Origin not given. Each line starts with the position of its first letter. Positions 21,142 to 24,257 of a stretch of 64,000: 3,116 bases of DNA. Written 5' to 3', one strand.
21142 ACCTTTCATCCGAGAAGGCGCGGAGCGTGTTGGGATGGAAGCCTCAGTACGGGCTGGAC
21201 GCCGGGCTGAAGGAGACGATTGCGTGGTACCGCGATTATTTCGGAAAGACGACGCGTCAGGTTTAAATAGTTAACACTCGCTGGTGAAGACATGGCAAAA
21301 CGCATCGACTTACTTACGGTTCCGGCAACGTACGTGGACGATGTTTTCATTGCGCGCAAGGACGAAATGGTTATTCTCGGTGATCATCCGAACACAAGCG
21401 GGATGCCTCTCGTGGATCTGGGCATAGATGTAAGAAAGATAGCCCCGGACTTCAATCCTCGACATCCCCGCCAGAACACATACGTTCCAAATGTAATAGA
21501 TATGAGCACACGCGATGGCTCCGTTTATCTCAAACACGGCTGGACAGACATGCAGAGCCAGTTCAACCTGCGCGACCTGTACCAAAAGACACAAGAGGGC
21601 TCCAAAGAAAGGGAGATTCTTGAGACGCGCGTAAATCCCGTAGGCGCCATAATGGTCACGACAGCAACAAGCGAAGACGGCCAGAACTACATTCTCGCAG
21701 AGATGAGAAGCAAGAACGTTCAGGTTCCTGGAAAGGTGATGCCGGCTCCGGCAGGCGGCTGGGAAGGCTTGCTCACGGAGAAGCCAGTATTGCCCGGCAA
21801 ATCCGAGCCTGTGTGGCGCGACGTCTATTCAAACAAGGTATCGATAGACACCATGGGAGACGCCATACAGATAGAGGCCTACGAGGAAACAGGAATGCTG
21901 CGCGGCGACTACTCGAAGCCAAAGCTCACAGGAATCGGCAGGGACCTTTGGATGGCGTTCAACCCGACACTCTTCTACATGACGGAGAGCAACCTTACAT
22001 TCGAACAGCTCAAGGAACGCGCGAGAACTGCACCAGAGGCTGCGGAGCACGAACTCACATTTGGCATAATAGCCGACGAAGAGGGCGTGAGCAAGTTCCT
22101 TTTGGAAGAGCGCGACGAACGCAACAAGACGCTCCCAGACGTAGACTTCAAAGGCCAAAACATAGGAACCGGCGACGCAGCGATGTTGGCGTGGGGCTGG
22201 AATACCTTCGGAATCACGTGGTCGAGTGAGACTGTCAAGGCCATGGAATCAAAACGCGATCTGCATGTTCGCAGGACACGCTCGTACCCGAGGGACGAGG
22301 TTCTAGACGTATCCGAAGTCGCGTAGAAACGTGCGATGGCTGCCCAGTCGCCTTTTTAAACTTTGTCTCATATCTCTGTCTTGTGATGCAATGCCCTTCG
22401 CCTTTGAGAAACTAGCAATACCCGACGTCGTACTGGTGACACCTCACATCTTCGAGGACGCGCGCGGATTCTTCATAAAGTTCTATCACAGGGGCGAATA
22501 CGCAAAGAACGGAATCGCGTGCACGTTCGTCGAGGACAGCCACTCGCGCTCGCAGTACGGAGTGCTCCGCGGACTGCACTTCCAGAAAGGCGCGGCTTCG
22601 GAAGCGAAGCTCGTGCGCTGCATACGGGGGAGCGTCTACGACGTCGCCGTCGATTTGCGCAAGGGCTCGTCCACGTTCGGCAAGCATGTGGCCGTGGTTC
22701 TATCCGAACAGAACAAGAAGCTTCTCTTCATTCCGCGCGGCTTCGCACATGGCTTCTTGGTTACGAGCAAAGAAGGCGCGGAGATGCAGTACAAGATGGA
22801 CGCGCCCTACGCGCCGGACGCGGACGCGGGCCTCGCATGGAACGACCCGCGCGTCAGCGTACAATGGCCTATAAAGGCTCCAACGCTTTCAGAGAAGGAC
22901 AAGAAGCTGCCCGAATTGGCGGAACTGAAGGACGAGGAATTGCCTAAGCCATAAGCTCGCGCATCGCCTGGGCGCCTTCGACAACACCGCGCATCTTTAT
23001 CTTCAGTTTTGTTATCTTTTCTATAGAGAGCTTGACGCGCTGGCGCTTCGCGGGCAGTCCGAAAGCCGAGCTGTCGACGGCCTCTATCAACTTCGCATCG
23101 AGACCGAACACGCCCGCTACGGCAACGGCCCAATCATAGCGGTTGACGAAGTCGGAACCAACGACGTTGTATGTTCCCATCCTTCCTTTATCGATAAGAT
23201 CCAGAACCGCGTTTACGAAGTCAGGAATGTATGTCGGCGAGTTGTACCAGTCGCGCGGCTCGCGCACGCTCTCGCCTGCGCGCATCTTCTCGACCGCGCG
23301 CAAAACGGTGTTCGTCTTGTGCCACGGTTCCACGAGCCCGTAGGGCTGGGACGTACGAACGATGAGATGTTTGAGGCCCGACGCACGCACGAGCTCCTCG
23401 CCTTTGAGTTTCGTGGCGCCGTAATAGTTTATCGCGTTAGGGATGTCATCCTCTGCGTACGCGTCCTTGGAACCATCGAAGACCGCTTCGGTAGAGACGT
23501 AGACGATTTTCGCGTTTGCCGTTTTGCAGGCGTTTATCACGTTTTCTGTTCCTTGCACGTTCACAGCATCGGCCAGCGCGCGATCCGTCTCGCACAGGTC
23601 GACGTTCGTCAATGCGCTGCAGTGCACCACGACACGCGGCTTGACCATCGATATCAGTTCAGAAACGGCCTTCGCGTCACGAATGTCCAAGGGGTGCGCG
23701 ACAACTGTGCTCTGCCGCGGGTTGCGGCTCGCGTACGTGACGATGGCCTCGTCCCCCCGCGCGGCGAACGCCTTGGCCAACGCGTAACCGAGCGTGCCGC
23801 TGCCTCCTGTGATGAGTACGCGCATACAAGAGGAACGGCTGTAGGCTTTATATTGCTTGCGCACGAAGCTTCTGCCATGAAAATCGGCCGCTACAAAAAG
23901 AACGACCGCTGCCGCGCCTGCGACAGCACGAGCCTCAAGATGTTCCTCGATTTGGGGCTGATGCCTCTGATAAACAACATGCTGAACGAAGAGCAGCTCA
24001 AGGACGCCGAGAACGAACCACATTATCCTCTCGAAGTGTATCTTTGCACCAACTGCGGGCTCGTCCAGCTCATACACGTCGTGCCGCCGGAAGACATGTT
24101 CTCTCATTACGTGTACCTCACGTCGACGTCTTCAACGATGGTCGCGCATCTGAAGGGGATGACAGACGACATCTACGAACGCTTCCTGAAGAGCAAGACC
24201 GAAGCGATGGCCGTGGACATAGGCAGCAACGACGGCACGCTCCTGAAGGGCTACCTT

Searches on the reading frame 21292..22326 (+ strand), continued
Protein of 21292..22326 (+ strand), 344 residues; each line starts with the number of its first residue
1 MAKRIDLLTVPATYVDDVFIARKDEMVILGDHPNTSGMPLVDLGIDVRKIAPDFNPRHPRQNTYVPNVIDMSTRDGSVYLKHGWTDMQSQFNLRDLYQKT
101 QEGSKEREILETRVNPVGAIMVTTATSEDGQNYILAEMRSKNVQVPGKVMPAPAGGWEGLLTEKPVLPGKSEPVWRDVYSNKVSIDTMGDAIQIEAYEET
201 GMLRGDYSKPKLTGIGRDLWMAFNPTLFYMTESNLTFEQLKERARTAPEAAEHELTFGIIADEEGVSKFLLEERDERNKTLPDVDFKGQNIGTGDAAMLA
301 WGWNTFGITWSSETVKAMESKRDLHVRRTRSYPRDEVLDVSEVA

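Call 61: search_protein_families(library=ncbifam, proteins=[L003:3786-5123:-, L006:5071-5937:-], max_evalue=1e-20)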
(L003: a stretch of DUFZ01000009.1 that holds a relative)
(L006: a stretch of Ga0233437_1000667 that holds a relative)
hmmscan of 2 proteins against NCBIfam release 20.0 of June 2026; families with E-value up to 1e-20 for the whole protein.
L003:3786-5123:- (445 aa): 7 families
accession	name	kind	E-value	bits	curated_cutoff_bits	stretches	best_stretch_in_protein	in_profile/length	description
NF011936.0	PRK15407.1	equivalog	4.3e-211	701.3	423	1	6-440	4-438/440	lipopolysaccharide biosynthesis protein RfbH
TIGR03588.1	PseC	equivalog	3.2e-64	217.2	423.5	1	45-436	8-378/380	UDP-4-amino-4,6-dideoxy-N-acetyl-beta-L-altrosamine transaminase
TIGR04181.1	NHT_00031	hypoth_equivalog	1.2e-56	192.1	420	1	45-248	7-219/359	LegC family aminotransferase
NF008658.2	PRK11658.1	equivalog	1.6e-50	171.8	631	1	46-438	12-377/379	UDP-4-amino-4-deoxy-L-arabinose aminotransferase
NF008687.0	PRK11706.1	equivalog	1.1e-42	146.1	375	1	62-436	26-372/375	dTDP-4-amino-4,6-dideoxygalactose transaminase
TIGR02379.1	ECA_wecE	subfamily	3.9e-35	121.3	434.85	1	49-376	12-315/376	dTDP-4-amino-4,6-dideoxy-D-glucose transaminase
TIGR04427.1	PLP_DesI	equivalog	5e-32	111.5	650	1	46-255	29-230/390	dTDP-4-dehydro-6-deoxyglucose aminotransferase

L006:5071-5937:- (288 aa): 2 families
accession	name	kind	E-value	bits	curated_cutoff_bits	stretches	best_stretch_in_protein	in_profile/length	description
TIGR02623.1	G1P_cyt_trans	equivalog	1.1e-87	293.8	300.25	1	32-286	1-255/255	glucose-1-phosphate cytidylyltransferase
TIGR03992.1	Arch_glmU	subfamily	3.6e-22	78.8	292.1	0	32-276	1-226/393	bifunctional sugar-1-phosphate nucleotidylyltransferase/acetyltransferase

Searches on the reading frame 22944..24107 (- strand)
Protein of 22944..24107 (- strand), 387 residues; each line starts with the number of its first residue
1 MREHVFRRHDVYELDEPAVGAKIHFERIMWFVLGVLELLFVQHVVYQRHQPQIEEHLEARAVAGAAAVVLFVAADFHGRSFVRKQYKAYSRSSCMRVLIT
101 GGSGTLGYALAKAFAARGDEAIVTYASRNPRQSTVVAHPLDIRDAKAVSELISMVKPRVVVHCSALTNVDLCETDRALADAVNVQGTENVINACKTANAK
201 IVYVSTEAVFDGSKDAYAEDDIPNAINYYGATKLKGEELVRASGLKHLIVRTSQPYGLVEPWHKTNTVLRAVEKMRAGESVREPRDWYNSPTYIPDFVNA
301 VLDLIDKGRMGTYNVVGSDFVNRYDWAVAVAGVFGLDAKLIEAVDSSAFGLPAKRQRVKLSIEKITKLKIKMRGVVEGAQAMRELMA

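Call 6: search_protein_families(library=pfam, proteins=[window:22944-24107:-], max_evalue=0.001)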
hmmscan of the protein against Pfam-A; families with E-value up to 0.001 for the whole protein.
window:22944-24107:- (387 aa): 9 families
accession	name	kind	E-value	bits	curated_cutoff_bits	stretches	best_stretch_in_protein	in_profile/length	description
PF04321.23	RmlD_sub_bind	-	5.7e-61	206.5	27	1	95-372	1-271/287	RmlD substrate binding domain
PF01370.27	Epimerase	-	9.1e-29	101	20.9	1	97-315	1-239/240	NAD dependent epimerase/dehydratase family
PF16363.11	GDP_Man_Dehyd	-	5.5e-16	59.4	27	1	98-317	1-249/332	GDP-mannose 4,6 dehydratase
PF02719.21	Polysacc_synt_2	-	5.3e-13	49.2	20.2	1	97-242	1-151/293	Polysaccharide biosynthesis protein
PF01073.25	3Beta_HSD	-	1.9e-11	44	22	1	98-242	1-159/280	3-beta hydroxysteroid dehydrogenase/isomerase family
PF07993.18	NAD_binding_4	-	5e-10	39.4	20.1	1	158-253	90-205/258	Male sterility protein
PF13460.12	NAD_binding_10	-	1.8e-09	38.2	27.2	1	101-253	1-144/184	NAD(P)H-binding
PF00106.31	adh_short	-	0.00046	20.2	26.6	0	97-148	3-64/195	short chain dehydrogenase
PF08659.16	KR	-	0.00089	19.7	22.6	0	97-171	3-96/180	KR domain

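Call 8: search_protein_families(library=ncbifam, proteins=[window:22944-24107:-], max_evalue=0.00001)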
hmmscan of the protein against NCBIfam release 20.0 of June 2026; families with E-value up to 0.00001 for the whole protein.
window:22944-24107:- (387 aa): 18 families
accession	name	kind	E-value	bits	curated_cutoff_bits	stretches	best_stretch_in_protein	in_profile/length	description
TIGR01214.1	rmlD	equivalog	3.3e-57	193.8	224.05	1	96-367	1-265/285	dTDP-4-dehydrorhamnose reductase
NF007440.0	PRK09987.1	equivalog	8.9e-25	87.6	308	1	95-365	1-271/299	dTDP-4-dehydrorhamnose reductase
TIGR01181.1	dTDP_gluc_dehyt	equivalog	2.5e-15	56.4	365.1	1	96-366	1-289/321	dTDP-glucose 4,6-dehydratase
NF042423.1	oxyalk_red_Shew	equivalog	1e-14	54.4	580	1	93-278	7-193/331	2-alkyl-3-oxoalkanoate reductase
TIGR01179.1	galE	equivalog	1.8e-14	53.4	262.3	1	96-242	1-158/332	UDP-glucose 4-epimerase GalE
NF042422.1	oxyalk_red_OleD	equivalog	6e-14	52.1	580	1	95-312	1-222/329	2-alkyl-3-oxoalkanoate reductase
NF004520.0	PRK05865.1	equivalog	2.4e-11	42.3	1509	1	95-264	1-138/854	sugar epimerase family protein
TIGR03466.1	HpnA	hypoth_equivalog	2.5e-11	43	367.65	1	95-258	1-173/327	hopanoid-associated sugar epimerase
TIGR02197.1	heptose_epim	equivalog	3.4e-11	42.9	274.6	1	97-314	1-240/316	ADP-glyceromanno-heptose 6-epimerase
NF043036.1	ErythonDh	equivalog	4e-11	42.7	325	1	95-240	1-160/321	D-erythronate dehydrogenase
NF005539.0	PRK07201.1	equivalog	6.4e-09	35.1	549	1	158-252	79-174/657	SDR family oxidoreductase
NF058621.1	DiazavRedAvaA7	equivalog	6.9e-09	35.7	400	1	95-334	1-248/304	3-diazoavenalumate denitrifying reductase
TIGR01746.1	Thioester-redct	subfamily_domain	1e-08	34.8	213.35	1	160-255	92-192/371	thioester reductase domain-containing protein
TIGR03589.1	PseB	equivalog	3.1e-08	32.9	407.75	1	96-241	6-147/324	UDP-N-acetylglucosamine 4,6-dehydratase (inverting)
NF052578.1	StrlDmthSdmBMthl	equivalog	3.6e-08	33.5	600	1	95-317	1-229/328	sterol demethylase protein SdmB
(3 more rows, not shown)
